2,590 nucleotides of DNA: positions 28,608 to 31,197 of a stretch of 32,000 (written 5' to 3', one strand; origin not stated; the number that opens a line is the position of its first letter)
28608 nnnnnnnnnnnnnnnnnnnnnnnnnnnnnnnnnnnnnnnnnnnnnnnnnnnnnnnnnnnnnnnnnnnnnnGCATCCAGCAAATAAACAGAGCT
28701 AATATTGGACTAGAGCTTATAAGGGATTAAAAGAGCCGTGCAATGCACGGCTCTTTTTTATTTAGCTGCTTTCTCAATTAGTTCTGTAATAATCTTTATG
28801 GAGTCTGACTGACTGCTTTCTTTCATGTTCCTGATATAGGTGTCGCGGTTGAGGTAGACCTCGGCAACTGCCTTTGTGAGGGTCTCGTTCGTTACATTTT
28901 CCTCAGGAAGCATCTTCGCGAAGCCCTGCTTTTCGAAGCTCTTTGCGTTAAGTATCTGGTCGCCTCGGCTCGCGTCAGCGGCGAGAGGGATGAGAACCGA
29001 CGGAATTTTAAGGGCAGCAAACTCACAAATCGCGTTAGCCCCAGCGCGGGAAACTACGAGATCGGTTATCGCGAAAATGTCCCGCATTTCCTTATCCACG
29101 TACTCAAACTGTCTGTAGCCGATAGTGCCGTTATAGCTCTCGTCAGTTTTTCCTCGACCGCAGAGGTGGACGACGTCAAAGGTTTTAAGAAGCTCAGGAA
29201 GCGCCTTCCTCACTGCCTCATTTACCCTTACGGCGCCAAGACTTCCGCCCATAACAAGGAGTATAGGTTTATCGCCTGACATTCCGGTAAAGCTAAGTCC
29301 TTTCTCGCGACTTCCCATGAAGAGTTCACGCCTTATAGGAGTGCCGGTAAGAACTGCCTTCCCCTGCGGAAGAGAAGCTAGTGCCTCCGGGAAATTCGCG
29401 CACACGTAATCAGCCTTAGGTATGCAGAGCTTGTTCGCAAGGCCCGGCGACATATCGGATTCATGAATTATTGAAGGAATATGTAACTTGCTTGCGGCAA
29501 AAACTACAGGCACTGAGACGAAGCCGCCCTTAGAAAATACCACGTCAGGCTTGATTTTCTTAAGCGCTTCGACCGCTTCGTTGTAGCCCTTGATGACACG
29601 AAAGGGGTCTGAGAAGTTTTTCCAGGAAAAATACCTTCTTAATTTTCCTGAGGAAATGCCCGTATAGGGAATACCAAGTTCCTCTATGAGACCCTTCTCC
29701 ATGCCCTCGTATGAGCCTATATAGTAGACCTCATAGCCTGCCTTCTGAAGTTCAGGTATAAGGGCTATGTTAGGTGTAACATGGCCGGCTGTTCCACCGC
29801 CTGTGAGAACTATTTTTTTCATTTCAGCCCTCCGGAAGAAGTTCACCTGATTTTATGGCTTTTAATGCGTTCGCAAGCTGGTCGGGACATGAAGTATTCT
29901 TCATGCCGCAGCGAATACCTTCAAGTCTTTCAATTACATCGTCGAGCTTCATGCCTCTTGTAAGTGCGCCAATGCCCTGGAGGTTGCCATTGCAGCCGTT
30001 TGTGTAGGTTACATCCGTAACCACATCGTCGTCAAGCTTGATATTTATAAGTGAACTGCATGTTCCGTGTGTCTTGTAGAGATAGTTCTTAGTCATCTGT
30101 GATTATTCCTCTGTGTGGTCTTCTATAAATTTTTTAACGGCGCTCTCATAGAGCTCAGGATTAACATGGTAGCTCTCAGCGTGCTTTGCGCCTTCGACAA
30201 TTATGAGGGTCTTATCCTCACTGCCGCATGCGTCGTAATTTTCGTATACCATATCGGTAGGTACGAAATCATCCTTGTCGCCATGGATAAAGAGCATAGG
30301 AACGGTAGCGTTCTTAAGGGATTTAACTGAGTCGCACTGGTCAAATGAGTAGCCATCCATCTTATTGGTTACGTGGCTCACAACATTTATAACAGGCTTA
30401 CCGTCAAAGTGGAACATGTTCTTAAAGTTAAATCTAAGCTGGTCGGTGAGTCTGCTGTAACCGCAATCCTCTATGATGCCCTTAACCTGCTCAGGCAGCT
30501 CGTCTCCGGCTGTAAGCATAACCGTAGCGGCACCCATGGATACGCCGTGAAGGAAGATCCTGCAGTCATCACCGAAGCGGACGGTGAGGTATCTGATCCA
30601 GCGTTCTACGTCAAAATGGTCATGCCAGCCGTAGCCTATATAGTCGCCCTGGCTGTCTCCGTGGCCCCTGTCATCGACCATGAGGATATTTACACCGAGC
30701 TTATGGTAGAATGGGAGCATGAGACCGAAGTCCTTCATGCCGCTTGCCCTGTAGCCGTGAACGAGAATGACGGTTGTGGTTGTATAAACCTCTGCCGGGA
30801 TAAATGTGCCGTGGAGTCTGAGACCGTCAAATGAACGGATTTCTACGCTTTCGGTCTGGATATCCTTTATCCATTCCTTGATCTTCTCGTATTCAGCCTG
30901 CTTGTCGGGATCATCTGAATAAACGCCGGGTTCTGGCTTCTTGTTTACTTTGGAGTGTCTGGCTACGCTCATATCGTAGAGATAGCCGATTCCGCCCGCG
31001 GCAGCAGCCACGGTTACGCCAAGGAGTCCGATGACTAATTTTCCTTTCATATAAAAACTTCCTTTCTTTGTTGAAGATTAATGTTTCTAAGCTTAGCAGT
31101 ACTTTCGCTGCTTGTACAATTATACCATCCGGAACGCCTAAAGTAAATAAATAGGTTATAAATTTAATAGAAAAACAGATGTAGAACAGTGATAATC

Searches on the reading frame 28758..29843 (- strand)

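Call 18: search_protein_families(library=pfam, proteins=[window:28758-29843:-], max_evalue=0.001)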
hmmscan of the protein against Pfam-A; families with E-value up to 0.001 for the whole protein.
window:28758-29843:- (361 aa): 4 families
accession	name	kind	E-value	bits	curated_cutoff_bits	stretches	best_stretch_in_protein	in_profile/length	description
PF03033.26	Glyco_transf_28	-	6.8e-42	143.3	26.2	1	11-146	1-136/139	Glycosyltransferase family 28 N-terminal domain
PF04101.22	Glyco_tran_28_C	-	7.3e-33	114.4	22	1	195-350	2-161/166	Glycosyltransferase family 28 C-terminal domain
PF00201.24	UDPGT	-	0.00025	20.4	19.5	1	263-342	344-417/499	UDP-glucoronosyl and UDP-glucosyl transferase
PF13528.12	Glyco_trans_1_3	-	0.00063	19.4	25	0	212-326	206-318/322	Glycosyl transferase family 1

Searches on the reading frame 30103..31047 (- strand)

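Call 18: search_protein_families(library=pfam, proteins=[window:30103-31047:-], max_evalue=0.001)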
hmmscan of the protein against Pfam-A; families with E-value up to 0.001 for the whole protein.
window:30103-31047:- (314 aa): 6 families
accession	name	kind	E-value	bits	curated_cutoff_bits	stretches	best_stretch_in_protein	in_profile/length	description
PF12146.15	Hydrolase_4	-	1.5e-16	60.9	27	2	92-192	6-105/239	Serine aminopeptidase, S33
PF00561.26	Abhydrolase_1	-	7.5e-10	39.3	25.8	1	92-209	2-121/245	alpha/beta hydrolase fold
PF00326.27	Peptidase_S9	-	2e-07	31.2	22.6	1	118-309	14-207/213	Prolyl oligopeptidase family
PF12697.13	Abhydrolase_6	-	2.2e-07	32.2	26.3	1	93-201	1-117/217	Alpha/beta hydrolase family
PF02129.25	Peptidase_S15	-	6.7e-06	26.4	23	0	114-202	47-134/262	X-Pro dipeptidyl-peptidase (S15 family)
PF02230.22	Abhydrolase_2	-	0.00026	21.3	23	0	244-293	152-203/217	Phospholipase/Carboxylesterase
